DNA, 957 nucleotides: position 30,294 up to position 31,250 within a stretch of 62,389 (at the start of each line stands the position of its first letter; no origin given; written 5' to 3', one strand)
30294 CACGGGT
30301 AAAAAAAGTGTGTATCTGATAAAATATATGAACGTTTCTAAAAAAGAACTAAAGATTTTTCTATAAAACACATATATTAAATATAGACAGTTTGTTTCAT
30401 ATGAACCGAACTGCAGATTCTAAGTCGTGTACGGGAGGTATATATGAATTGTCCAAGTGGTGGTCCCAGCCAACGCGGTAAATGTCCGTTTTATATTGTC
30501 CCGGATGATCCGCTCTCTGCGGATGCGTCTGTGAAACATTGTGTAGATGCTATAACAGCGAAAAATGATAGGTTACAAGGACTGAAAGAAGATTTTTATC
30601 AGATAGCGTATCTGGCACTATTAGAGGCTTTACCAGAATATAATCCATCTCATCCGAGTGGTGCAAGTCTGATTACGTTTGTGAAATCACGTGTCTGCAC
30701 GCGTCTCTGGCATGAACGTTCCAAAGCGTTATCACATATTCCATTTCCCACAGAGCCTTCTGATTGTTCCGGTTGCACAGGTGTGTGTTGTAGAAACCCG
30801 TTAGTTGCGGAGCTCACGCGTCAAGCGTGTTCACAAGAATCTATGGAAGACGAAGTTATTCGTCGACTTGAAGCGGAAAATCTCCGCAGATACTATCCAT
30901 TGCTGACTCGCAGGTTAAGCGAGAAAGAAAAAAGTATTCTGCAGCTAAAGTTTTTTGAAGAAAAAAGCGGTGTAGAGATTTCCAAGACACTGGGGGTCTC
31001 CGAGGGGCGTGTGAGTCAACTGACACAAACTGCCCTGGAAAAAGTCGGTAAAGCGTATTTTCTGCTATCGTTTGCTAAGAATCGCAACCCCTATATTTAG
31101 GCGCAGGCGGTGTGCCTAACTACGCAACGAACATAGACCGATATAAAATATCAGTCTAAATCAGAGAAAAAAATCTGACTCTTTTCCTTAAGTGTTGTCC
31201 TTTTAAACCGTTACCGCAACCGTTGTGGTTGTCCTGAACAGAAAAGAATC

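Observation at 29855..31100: Recurrent divergent STAS / sigma-factor gene pair with no anti-sigma kinase and a conserved palindromic operator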

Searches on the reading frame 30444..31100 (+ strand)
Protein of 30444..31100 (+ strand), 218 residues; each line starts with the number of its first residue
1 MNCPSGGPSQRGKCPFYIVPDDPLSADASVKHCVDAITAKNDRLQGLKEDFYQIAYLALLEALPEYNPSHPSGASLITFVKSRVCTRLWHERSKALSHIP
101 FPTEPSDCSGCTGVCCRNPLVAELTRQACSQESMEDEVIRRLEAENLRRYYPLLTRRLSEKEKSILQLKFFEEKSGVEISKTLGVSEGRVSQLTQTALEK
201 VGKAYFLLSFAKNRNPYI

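Call 4: search_protein_families(library=pfam, proteins=[window:30444-31100:+], max_evalue=0.1)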
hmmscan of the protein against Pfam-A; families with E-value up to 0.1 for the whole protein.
window:30444-31100:+ (218 aa): 5 families
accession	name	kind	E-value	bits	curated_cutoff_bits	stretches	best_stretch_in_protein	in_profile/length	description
PF04545.22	Sigma70_r4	-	9.7e-12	44.7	24.1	1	157-201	4-48/50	Sigma-70, region 4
PF08281.18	Sigma70_r4_2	-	8.3e-07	29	25.7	1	155-200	8-53/54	Sigma-70, region 4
PF16509.11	KORA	-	0.031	14.9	26.7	1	153-200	12-57/84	TrfB plasmid transcriptional repressor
PF04542.20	Sigma70_r2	-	0.042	14.1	24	0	49-75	24-51/71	Sigma-70 region 2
PF08708.16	PriCT_1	-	0.082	13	21.1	0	117-165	13-61/67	Primase C terminal 1 (PriCT-1)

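Call 8: search_protein_families(library=ncbifam, proteins=[window:30444-31100:+], max_evalue=0.1)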
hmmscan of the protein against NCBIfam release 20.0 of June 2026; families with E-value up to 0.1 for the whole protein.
window:30444-31100:+ (218 aa): 43 families (the best 25 are shown)
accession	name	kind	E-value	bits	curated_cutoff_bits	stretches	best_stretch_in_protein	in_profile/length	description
TIGR02937.1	sigma70-ECF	superfamily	3.3e-16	59.3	42.9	1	48-203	28-163/165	sigma-70 family RNA polymerase sigma factor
TIGR02479.1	FliA_WhiG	subfamily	1.2e-14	54.7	189.6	1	133-201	151-219/224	FliA/WhiG family RNA polymerase sigma factor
NF005413.0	PRK06986.1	subfamily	2.8e-13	50.2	201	1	130-202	161-233/241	RNA polymerase sigma factor FliA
TIGR02980.1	SigBFG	subfamily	1.5e-11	44.4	234.35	1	155-203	176-224/227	SigB/SigF/SigG family RNA polymerase sigma factor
TIGR02885.1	spore_sigF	equivalog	6.8e-08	32.6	321.45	1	156-202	182-228/231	RNA polymerase sporulation sigma factor SigF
NF006071.0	PRK08215.1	equivalog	1.1e-07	31.7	372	1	156-203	208-255/258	RNA polymerase sporulation sigma factor SigG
TIGR02850.1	spore_sigG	equivalog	2e-07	30.8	457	1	156-203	205-252/254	RNA polymerase sporulation sigma factor SigG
TIGR02941.1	Sigma_B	equivalog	2.1e-07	30.7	315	1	157-205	205-253/255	RNA polymerase sigma factor SigB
NF004935.0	PRK06288.1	equivalog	2.8e-07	30.4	343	1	137-200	194-257/270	RNA polymerase sigma factor WhiG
TIGR02985.1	Sig70_bacteroi1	subfamily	4.9e-07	30.1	126.4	1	127-201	84-158/162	RNA polymerase sigma-70 factor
NF005514.0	PRK07122.1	subfamily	5.3e-07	29.1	372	1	149-200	208-258/264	RNA polymerase sigma factor SigF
NF004572.0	PRK05911.1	equivalog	8.5e-07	28.6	378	1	156-202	204-250/257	RNA polymerase sigma factor sigma-28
NF005809.0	PRK07670.1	equivalog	2.1e-06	27.4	326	1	154-203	199-248/255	FliA/WhiG family RNA polymerase sigma factor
NF004052.0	PRK05572.1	subfamily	2.6e-06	27.1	311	1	156-201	201-246/252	SigF/SigG family RNA polymerase sporulation sigma factor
NF009091.0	PRK12427.1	equivalog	5.1e-06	26.3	339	1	156-201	182-227/233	FliA/WhiG family RNA polymerase sigma factor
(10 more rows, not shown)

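Call 12: find_homologous_proteins(query=window:30444-31100:+)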
Query window:30444-31100:+ (218 aa): 100 proteins with E <= 0.001 among 475 candidates.
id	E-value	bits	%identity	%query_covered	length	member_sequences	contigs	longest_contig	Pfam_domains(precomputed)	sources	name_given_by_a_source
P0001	8.4e-132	455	92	100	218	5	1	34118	PF04545.23,PF08281.19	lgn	-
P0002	6.2e-126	436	86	100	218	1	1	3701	PF04545.23,PF08281.19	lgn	-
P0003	3.7e-90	319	64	100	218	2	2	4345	PF04545.23,PF08281.19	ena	-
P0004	1.8e-89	317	65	100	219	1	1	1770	PF04545.23,PF08281.19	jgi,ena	-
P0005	2.3e-88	313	65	100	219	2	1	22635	PF04545.23,PF08281.19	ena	-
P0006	3.3e-88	313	63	100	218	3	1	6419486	PF04545.23,PF08281.19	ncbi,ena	-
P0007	4.0e-88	312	66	100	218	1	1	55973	PF04545.23,PF08281.19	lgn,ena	-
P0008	6.6e-88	312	65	100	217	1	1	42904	PF04545.23,PF08281.19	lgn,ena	-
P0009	4.1e-87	309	64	100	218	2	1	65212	PF04545.23,PF08281.19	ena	-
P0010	4.9e-87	309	64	100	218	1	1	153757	PF04545.23,PF08281.19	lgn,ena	-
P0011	1.3e-86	307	64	100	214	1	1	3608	PF04545.23,PF08281.19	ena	-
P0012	4.3e-86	306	63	100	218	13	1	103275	PF04545.23,PF08281.19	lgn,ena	-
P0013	9.4e-82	292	63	95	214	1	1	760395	PF04545.23,PF08281.19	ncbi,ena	-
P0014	2.0e-81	290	63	100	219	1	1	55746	PF04545.23,PF08281.19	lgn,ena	-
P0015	2.2e-78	281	60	97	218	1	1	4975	PF04545.23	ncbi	-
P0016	1.2e-69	252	57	92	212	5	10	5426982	PF04545.23,PF08281.19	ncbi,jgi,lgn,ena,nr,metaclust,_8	ncbi:sigma-70 family RNA polymerase sigma factor [Candidatus Poribacteria bacterium]|nr:sigma-70 fam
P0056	3.3e-58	215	48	97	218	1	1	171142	PF04545.23,PF08281.19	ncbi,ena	-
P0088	1.1e-53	200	49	91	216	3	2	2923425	PF04545.23,PF08281.19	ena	-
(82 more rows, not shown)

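Call 14: find_encoding_contigs(protein=P0006, flank=8000, max_places=3)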
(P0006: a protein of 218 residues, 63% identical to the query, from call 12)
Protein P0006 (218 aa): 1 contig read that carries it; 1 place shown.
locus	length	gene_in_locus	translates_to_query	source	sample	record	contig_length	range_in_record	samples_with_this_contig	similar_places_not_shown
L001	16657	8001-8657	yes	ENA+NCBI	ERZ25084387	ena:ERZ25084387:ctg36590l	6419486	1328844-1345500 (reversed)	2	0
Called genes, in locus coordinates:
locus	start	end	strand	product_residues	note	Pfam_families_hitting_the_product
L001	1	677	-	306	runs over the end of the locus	PF13490:zf-HC2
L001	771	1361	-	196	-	PF07638:Sigma70_ECF, PF04542:Sigma70_r2, PF08281:Sigma70_r4_2, PF04545:Sigma70_r4, PF13384:HTH_23 (weak)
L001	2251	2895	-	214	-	PF04234:CopC (faint), PF13205:Big_5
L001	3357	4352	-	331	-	PF14520:HHH_5 (faint), PF02481:DNA_processg_A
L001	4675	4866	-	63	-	-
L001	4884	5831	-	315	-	PF13808:DDE_Tnp_1_assoc, PF01609:DDE_Tnp_1 (weak)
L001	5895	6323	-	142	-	-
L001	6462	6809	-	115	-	PF01740:STAS, PF13466:STAS_2 (weak)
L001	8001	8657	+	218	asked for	PF08281:Sigma70_r4_2, PF04545:Sigma70_r4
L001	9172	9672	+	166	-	PF13613:HTH_Tnp_4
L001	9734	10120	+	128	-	PF13359:DDE_Tnp_4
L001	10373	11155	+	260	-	PF00005:ABC_tran, PF13304:AAA_21 (faint), PF12399:BCA_ABC_TP_C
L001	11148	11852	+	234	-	PF00005:ABC_tran, PF13304:AAA_21 (faint)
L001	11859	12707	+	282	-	PF01790:LGT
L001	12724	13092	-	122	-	PF01541:GIY-YIG (weak)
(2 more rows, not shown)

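Call 15: find_encoding_contigs(protein=P0016, flank=8000, max_places=4)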
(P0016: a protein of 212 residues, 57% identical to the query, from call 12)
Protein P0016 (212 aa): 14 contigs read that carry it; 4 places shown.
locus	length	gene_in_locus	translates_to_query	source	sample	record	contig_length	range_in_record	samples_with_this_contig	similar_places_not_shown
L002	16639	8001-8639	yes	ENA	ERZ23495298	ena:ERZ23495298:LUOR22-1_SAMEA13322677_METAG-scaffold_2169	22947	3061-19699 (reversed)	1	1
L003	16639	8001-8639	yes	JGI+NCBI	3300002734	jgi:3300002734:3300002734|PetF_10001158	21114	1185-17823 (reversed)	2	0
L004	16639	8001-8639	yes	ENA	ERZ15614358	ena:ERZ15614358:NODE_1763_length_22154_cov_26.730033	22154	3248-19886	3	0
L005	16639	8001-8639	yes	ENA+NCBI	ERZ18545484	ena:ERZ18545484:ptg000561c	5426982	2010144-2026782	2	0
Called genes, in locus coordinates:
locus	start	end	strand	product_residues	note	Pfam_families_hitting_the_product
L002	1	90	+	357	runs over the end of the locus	PF00930:DPPIV_N (faint), PF07676:PD40 (faint), PF26550:Tricorn_2nd, PF26549:Tricorn_N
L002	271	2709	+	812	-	PF00488:MutS_V, PF20297:MSSS (weak), PF01713:Smr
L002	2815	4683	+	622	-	PF01807:Zn_ribbon_DnaG, PF08275:DNAG_N, PF01751:Toprim, PF13155:Toprim_2, PF13362:Toprim_3, PF13662:Toprim_4, PF10410:DnaB_bind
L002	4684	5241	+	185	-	PF04542:Sigma70_r2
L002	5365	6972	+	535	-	PF00140:Sigma70_r1_2, PF04542:Sigma70_r2, PF04539:Sigma70_r3, PF04545:Sigma70_r4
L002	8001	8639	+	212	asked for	PF08281:Sigma70_r4_2, PF04545:Sigma70_r4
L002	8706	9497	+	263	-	-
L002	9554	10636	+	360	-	PF00930:DPPIV_N (faint), PF07676:PD40 (faint), PF26550:Tricorn_2nd, PF26549:Tricorn_N (weak)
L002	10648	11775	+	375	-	PF00930:DPPIV_N (faint), PF07676:PD40 (faint), PF26550:Tricorn_2nd (weak), PF26549:Tricorn_N (weak)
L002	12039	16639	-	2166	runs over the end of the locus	-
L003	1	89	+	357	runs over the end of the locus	PF00930:DPPIV_N (faint), PF07676:PD40 (faint), PF26550:Tricorn_2nd, PF26549:Tricorn_N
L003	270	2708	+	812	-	PF00488:MutS_V, PF20297:MSSS (weak), PF01713:Smr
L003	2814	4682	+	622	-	PF01807:Zn_ribbon_DnaG, PF08275:DNAG_N, PF01751:Toprim, PF13155:Toprim_2, PF13362:Toprim_3, PF13662:Toprim_4, PF10410:DnaB_bind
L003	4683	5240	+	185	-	PF04542:Sigma70_r2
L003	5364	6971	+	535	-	PF00140:Sigma70_r1_2, PF04542:Sigma70_r2, PF04539:Sigma70_r3, PF04545:Sigma70_r4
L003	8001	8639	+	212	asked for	PF08281:Sigma70_r4_2, PF04545:Sigma70_r4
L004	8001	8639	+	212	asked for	PF08281:Sigma70_r4_2, PF04545:Sigma70_r4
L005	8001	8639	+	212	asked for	PF08281:Sigma70_r4_2, PF04545:Sigma70_r4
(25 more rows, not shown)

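Call 18: find_related_loci(query=A1, collection=genome_contigs, flank=8000)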
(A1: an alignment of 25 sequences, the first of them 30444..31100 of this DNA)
Query A1 (218 aa) in genome_contigs; peptide patterns used: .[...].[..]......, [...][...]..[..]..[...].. (x = any residue, [..] = any of these).
96 stretches matched a pattern; 52 encode a relative of the query (tblastn E <= 1e-3); 51 distinct loci.
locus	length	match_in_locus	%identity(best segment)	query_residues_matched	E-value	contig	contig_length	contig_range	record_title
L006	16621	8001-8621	63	1-207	6e-88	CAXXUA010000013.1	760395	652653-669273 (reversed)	MAG: Candidatus Poribacteria bacterium isolate 64057701-0cd0-4337-b80b-d127c366c46f genome assembly, contig: contig_13,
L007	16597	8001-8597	57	7-207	1e-75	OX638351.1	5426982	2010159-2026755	MAG: uncultured Poribacteria bacterium isolate d4690918-7cf6-4b6d-bcb0-07eb3c50a363 genome assembly, chromosome: 1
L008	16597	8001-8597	57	7-207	2e-74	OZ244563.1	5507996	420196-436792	MAG: Candidatus Poribacteria bacterium isolate ff81fa92-488d-40f9-821d-30cdc2806971 genome assembly, chromosome: 1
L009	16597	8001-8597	56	7-207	3e-72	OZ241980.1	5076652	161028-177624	MAG: Candidatus Poribacteria bacterium isolate addb8a48-e40a-4d5d-92e9-c4632a5e54a8 genome assembly, chromosome: 1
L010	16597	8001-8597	55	7-207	6e-71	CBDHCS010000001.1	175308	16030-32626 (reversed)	MAG: Candidatus Poribacteria bacterium isolate 2ff7ea9c-4ed9-48aa-ac60-1c2c21251b56 genome assembly, contig: contig_1, w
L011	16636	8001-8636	50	1-217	9e-69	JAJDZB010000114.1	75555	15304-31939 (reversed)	MAG: Candidatus Poribacteria bacterium isolate jk18x34bins.64 k141_532683, whole genome shotgun sequence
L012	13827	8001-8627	51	7-217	2e-68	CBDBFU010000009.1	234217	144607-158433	MAG: Candidatus Poribacteria bacterium isolate 0db8f60b-b66d-466f-879a-884326031337 genome assembly, contig: contig_9, w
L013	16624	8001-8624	51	8-217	3e-68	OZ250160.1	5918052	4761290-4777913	MAG: Candidatus Poribacteria bacterium isolate 8ae7ebc5-6e71-4186-9c0c-d873ebd224b0 genome assembly, chromosome: 1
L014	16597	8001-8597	54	7-207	3e-68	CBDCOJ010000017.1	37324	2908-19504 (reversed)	MAG: Candidatus Poribacteria bacterium isolate dbd3b75f-bfae-4d18-bb17-8f704a16f2b4 genome assembly, contig: contig_17,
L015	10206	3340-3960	51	7-217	6e-68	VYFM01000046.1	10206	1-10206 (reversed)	MAG: Candidatus Poribacteria bacterium isolate SB0677_bin_25 NODE_2325_length_10206_cov_17.337208, whole genome shotgun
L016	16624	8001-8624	51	8-217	9e-68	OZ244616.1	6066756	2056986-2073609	MAG: Candidatus Poribacteria bacterium isolate e5250d40-67f0-410b-965f-0d198546f1b0 genome assembly, chromosome: 1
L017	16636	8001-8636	50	1-217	2e-67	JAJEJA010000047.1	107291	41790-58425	MAG: Candidatus Poribacteria bacterium isolate p16x63bins.62 k141_379315, whole genome shotgun sequence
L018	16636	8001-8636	48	1-217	1e-66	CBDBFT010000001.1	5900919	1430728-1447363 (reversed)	MAG: Candidatus Poribacteria bacterium isolate 1793e3cd-57e7-4349-b6cf-f1c25c3b8095 genome assembly, contig: contig_1, w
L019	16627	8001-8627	50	7-217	5e-66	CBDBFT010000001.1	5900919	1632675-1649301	MAG: Candidatus Poribacteria bacterium isolate 1793e3cd-57e7-4349-b6cf-f1c25c3b8095 genome assembly, contig: contig_1, w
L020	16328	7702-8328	48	7-217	2e-65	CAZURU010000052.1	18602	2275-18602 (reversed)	MAG TPA_asm: uncultured bacterium isolate SRP109090_co2_4 genome assembly, contig: NODE_4234_length_18602_cov_7.645657,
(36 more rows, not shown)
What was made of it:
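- All 51 full or partial loci among 185,579 GTDB species genomes are Poribacteria (call 18).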

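Call 35: find_encoding_contigs(protein=P0001, flank=10000, max_places=2)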
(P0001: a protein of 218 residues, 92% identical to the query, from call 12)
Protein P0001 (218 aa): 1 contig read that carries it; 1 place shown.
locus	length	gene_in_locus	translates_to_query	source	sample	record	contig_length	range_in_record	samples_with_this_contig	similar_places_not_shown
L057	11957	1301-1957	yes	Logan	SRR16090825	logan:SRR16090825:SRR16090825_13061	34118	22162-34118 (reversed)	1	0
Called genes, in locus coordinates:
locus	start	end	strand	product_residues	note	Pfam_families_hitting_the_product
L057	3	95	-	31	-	?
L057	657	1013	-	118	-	PF01740:STAS, PF13466:STAS_2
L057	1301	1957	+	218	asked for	PF08281:Sigma70_r4_2 (weak), PF04545:Sigma70_r4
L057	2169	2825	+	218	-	PF00448:SRP54 (weak), PF01656:CbiA, PF02374:ArsA_ATPase (weak), PF07015:VirC1, PF09140:MipZ (weak), PF10609:ParA, PF13614:AAA_31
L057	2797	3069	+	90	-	PF20605:Antitox_RHH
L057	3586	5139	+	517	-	PF14239:RRXRR, PF01844:HNH, PF13395:HNH_4 (weak), PF14279:HNH_5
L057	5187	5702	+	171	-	PF00156:Pribosyltran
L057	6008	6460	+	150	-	-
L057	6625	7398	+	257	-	-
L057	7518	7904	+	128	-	-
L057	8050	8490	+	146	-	-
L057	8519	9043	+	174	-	-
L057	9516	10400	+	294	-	PF01555:N6_N4_Mtase, PF01170:UPF0020 (faint), PF01555:N6_N4_Mtase (weak)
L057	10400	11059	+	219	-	-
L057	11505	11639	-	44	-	-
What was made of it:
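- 29858..31111 (.): Extent of cassette A (STAS-A, bidirectional promoter, sigma-A). 87% identical to a cassette on another contig, with unrelated flanks. L057 context is ParA, RHH, HNH and methylase (call 35).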

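Call 45: predict_structure(alignment_id=A2)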
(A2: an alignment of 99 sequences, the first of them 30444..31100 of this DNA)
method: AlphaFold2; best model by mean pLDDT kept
length: 218 residues; sequences in the alignment: 99
mean_pLDDT: 82.2   pTM: 0.49
mean pLDDT of the five models: 82.2, 81.7, 81.3, 80.9, 80.2
residues with pLDDT >= 90: 115; 70-90: 53; 50-70: 31; < 50: 19
segments of 3 or more residues with pLDDT < 50: 1-5, 107-114, 214-218
pLDDT, mean of each block of 10 residues (from residue 1): 51 87 95 89 91 97 95 94 94 82 51 53 69 71 81 92 94 94 94 94 85 50
secondary structure, 60 per line:
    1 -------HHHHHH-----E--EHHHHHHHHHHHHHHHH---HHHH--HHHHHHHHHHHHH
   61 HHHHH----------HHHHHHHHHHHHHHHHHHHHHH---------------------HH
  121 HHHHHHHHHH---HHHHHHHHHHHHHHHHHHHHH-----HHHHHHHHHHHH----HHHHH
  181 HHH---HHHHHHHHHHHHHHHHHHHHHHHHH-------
elements in order: H8-13 H23-38 H42-45 H48-65 H76-97 H119-130 H134-154 H160-171 H176-183 H187-211
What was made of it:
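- On Group 3 sigma (SigB/F/G, FliA/WhiG): Only one short helix lies between sigma-2 and sigma-4 in the model (call 45).
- On ECF (group 4) sigma: The architecture is met (calls 8, 45).
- Closest known: ECF. Same: Paralog expansion, 1-5 copies per genome (calls 8, 18, 45).
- The N-terminal segment is confidently modelled as part of sigma-2, with pLDDT 87-95 (call 45).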

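Call 47: search_solved_structures(query=A2, max_evalue=0.01, show_alignments=2)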
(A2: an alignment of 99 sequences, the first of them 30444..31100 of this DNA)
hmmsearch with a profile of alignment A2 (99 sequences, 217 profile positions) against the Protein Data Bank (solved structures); distinct sequences matched with E-value up to 0.01: 51.
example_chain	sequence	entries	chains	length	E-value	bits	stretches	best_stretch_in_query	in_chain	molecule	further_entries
9wsf_A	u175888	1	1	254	1.1e-13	54.5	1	136-200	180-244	RNA polymerase sigma factor FliA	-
9wsm_F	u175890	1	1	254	1.1e-13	54.5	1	136-200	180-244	RNA polymerase sigma factor FliA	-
8jzt_A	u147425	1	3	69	1.6e-10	44.1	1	145-199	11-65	RNA polymerase sigma factor SigF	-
6pmi_F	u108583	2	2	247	2.3e-10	43.6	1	134-211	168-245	RNA polymerase sigma factor FliA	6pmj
7lq4_A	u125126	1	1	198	6.8e-10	42.1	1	138-201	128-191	WhiG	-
1rp3_A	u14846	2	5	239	7.5e-10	42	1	130-201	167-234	RNA polymerase sigma factor SIGMA-28 (FliA) | RNA polymerase sigma factor FliA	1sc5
6pfj_A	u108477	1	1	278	2.2e-08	37.2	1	130-199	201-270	RNA polymerase sigma factor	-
6pfv_A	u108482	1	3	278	2.3e-08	37.1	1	130-199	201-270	RNA polymerase sigma factor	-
8x6g_H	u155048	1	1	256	3.9e-08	36.3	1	145-202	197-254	RNA polymerase sigma factor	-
1l0o_C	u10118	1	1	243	3.7e-07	33.2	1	147-199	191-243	sigma factor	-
8gzg_F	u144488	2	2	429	3.1e-05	26.9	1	139-200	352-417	RNA polymerase sigma factor SigA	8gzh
8h3v_G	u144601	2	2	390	7e-05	25.7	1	138-200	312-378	RNA polymerase sigma factor SigA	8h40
6jhe_A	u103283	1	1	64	0.00011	25.1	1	144-200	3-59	ECF RNA polymerase sigma factor SigW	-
3hug_A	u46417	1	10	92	0.00015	24.6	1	148-199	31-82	RNA polymerase sigma factor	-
8hkc_E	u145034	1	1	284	0.00027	23.8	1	108-202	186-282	RNA polymerase sigma factor RpoH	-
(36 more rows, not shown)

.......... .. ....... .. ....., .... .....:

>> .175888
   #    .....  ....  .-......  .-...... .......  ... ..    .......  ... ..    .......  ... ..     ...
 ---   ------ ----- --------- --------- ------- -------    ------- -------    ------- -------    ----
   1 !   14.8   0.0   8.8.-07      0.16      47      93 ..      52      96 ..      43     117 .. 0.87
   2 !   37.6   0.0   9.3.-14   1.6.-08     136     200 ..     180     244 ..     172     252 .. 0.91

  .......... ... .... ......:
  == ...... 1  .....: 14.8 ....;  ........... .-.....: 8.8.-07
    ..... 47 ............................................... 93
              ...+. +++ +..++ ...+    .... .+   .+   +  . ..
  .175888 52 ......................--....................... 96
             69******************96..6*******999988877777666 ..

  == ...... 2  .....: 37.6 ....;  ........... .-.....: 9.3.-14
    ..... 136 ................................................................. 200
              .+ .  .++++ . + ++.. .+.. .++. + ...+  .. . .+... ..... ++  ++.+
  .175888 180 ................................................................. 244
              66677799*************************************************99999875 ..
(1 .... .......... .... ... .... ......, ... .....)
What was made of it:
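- On Sigma-70 family RNA polymerase sigma factor: A profile alignment matches FliA region 2.1-2.2 (call 47).
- The best solved relative of region 4 is FliA, E 1e-13 (call 47).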
